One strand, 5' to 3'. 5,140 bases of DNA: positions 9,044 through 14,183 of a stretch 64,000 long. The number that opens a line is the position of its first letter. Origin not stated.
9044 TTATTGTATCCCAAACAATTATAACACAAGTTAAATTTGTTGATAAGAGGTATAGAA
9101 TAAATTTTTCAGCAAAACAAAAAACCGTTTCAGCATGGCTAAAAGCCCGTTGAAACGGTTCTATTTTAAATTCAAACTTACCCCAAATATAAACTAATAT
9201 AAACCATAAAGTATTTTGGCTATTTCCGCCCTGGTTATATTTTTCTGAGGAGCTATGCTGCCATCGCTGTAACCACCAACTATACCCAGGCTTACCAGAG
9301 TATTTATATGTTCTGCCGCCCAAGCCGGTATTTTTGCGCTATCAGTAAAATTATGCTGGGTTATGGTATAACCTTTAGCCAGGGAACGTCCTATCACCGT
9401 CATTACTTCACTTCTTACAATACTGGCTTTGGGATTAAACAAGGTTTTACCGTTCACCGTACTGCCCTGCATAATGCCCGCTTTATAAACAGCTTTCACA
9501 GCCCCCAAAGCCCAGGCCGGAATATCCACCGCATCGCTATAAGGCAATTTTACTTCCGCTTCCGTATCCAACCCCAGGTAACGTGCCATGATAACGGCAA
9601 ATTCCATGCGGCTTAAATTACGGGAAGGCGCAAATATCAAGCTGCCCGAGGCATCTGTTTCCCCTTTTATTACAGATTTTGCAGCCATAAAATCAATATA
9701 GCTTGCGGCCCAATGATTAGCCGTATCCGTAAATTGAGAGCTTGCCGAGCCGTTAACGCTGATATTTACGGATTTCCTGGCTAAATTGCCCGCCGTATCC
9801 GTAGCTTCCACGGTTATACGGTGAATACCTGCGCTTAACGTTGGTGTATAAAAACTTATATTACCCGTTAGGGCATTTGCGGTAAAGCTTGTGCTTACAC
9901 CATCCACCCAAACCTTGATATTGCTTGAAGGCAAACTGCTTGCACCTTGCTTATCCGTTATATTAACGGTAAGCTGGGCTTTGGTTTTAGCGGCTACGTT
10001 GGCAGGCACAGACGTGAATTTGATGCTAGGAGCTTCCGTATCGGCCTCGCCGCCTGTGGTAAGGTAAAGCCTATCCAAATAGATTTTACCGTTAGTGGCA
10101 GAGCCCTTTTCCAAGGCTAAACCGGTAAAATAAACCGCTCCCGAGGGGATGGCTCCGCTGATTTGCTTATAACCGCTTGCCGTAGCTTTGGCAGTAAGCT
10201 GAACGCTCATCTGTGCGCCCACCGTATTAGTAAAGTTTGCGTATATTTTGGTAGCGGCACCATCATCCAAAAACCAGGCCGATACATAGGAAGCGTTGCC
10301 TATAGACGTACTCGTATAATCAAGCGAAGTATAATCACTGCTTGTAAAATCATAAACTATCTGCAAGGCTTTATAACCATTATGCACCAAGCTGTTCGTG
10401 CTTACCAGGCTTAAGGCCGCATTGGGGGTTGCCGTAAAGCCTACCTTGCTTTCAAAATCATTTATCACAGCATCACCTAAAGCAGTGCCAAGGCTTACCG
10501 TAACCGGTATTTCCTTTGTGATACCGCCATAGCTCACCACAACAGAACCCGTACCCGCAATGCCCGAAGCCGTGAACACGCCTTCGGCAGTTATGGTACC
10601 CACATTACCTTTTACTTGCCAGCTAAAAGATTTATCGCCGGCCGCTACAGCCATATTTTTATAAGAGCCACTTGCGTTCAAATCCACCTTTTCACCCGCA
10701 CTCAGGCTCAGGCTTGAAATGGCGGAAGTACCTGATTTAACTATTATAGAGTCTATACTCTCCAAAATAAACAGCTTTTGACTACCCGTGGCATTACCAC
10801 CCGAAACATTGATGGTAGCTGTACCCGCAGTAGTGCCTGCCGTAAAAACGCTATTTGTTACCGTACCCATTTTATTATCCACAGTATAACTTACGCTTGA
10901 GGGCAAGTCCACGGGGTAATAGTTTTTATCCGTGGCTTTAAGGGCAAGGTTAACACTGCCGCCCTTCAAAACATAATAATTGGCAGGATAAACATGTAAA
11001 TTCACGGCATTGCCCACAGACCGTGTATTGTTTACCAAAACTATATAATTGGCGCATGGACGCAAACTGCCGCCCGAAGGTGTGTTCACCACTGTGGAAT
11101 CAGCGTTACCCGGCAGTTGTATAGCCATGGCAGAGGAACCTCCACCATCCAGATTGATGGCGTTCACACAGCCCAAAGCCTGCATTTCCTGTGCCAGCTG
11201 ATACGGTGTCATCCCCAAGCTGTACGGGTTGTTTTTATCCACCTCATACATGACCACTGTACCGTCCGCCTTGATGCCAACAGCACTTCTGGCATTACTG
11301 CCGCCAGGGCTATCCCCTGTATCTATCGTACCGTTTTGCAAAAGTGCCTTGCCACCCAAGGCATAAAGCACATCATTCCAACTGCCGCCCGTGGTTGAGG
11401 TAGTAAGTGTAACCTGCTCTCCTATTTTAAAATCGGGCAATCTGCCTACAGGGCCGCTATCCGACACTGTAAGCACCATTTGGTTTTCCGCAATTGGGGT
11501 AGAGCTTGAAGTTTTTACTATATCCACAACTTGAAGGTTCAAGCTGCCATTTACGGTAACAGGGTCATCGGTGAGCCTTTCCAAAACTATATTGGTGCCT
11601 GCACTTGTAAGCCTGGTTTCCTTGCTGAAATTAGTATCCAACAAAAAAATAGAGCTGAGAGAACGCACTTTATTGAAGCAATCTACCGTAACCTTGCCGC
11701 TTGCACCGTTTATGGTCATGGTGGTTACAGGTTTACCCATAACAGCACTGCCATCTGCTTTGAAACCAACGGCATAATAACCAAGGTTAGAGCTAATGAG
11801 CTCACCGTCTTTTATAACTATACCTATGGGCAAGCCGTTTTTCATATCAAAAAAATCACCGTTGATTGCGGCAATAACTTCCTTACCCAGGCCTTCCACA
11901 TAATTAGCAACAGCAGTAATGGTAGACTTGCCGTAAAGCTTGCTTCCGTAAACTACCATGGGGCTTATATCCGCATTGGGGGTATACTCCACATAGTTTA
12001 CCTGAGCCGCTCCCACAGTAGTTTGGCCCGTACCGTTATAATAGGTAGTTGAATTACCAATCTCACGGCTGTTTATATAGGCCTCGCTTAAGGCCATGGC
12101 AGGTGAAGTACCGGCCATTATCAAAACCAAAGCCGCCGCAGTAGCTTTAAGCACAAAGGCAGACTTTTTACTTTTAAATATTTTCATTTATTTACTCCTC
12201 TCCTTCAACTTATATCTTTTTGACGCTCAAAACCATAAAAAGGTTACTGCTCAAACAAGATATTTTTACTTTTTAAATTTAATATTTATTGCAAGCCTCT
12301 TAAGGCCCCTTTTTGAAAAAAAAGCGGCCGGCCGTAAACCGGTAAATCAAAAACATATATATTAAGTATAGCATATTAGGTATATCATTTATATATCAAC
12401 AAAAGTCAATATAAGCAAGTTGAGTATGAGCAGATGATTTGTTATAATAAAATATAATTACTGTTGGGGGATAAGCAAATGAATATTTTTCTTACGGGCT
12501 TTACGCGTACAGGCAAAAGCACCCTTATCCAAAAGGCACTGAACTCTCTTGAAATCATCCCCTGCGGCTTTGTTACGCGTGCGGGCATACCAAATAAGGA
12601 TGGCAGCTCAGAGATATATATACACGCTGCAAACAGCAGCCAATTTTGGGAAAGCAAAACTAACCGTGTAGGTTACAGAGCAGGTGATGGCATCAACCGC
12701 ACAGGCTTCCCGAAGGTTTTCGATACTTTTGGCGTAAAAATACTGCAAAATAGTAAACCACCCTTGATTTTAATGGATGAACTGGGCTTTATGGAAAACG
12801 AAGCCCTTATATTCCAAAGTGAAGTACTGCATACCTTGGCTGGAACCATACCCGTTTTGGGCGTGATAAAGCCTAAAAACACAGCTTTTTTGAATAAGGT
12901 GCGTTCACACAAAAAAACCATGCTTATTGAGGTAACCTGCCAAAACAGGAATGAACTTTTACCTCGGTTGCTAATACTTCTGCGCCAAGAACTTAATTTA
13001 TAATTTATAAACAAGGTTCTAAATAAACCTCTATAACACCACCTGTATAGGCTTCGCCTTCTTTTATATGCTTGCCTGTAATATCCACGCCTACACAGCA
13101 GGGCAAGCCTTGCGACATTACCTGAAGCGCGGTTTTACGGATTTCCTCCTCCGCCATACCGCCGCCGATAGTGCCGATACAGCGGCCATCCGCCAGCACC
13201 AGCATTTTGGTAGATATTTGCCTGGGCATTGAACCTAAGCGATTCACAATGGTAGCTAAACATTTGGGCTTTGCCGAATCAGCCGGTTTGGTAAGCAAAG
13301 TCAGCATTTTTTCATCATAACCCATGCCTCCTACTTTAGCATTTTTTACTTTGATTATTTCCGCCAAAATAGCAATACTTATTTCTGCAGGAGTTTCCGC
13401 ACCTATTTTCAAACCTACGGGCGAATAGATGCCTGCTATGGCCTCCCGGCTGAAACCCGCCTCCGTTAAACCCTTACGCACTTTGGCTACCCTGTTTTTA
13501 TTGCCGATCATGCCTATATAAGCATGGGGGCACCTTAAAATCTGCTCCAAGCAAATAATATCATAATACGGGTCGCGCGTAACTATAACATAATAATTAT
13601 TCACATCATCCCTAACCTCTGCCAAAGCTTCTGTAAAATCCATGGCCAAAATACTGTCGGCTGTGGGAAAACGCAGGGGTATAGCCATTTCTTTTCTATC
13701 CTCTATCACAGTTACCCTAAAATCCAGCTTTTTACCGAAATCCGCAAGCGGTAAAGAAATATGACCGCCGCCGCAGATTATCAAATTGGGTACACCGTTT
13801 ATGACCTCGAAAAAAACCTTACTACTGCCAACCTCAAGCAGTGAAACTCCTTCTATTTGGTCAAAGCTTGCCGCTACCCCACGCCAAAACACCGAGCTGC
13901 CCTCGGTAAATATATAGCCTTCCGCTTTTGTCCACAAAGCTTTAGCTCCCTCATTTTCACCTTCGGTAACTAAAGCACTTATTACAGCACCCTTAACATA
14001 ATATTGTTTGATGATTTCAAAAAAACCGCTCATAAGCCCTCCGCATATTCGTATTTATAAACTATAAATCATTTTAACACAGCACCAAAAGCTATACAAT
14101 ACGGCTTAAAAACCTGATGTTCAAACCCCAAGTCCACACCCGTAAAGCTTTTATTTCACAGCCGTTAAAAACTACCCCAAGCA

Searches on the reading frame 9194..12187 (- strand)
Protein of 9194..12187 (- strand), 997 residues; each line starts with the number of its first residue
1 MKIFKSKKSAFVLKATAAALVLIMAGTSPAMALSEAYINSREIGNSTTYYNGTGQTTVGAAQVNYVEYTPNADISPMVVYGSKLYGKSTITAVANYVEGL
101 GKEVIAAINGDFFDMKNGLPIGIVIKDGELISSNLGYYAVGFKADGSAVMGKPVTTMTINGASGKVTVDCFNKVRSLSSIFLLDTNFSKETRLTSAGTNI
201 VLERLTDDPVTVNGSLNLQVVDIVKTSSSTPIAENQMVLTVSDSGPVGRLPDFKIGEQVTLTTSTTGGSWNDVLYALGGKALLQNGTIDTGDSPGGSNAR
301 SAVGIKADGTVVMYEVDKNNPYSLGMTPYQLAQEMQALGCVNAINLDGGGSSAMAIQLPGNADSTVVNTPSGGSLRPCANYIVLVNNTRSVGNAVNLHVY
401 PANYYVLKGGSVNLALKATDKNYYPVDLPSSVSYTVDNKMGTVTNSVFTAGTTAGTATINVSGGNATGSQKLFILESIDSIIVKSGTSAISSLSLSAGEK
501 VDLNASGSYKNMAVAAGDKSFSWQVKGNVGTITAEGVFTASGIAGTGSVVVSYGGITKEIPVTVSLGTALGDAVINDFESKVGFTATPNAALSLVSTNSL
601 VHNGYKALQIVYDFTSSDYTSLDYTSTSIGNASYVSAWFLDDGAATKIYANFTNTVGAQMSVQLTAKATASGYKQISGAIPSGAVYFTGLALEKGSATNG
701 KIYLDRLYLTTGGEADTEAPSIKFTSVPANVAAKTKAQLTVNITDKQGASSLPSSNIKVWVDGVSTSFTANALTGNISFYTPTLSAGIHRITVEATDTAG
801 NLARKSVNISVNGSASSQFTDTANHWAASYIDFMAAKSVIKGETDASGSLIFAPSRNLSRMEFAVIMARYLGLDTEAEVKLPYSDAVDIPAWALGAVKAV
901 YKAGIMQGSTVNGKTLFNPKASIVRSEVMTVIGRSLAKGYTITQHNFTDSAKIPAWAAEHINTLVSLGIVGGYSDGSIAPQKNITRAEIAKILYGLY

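Call 41: search_protein_families(library=pfam, proteins=[window:9194-12187:-], max_evalue=0.0001)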
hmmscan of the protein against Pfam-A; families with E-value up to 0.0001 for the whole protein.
window:9194-12187:- (997 aa): 2 families
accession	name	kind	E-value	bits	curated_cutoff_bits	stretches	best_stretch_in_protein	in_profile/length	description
PF09992.14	NAGPA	-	2.7e-35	122.5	25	2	219-384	10-168/169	Phosphodiester glycosidase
PF00395.25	SLH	-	8.6e-33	112.5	20.8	3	946-990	1-44/44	S-layer homology domain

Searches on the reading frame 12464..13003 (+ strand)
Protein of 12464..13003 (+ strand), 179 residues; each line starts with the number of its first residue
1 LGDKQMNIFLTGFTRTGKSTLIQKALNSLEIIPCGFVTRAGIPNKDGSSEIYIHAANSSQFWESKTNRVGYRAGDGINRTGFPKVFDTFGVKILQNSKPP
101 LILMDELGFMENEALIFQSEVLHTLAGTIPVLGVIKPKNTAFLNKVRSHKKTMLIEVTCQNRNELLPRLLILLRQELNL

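Call 41: search_protein_families(library=pfam, proteins=[window:12464-13003:+], max_evalue=0.0001)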
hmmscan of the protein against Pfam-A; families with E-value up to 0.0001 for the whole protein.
window:12464-13003:+ (179 aa): 1 family
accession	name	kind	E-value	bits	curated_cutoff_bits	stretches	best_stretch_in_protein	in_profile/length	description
PF03266.21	NTPase_1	-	9.6e-22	78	23.9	1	7-169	1-167/168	NTPase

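Call 43: search_protein_families(library=ncbifam, proteins=[window:12464-13003:+], max_evalue=0.00001)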
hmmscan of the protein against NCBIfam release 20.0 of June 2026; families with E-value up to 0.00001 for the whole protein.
window:12464-13003:+ (179 aa): 1 family
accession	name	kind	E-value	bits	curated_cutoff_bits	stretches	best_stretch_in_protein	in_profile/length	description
NF010248.0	PRK13695.1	equivalog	3.4e-16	59.5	156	1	4-177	2-179/180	NTPase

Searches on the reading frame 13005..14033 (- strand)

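Call 43: search_protein_families(library=ncbifam, proteins=[window:13005-14033:-], max_evalue=0.00001)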
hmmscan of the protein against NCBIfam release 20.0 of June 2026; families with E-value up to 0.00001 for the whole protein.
window:13005-14033:- (342 aa): 2 families
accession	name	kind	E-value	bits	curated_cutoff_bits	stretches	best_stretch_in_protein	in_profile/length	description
NF045664.1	XdhC_rel_AOR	equivalog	8.1e-66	222.6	350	2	62-231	175-345/346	XdhC family aldehyde oxidoreductase maturation factor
TIGR02964.1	xanthine_xdhC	equivalog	5.3e-26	91.7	161.6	2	79-227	98-246/246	xanthine dehydrogenase accessory protein XdhC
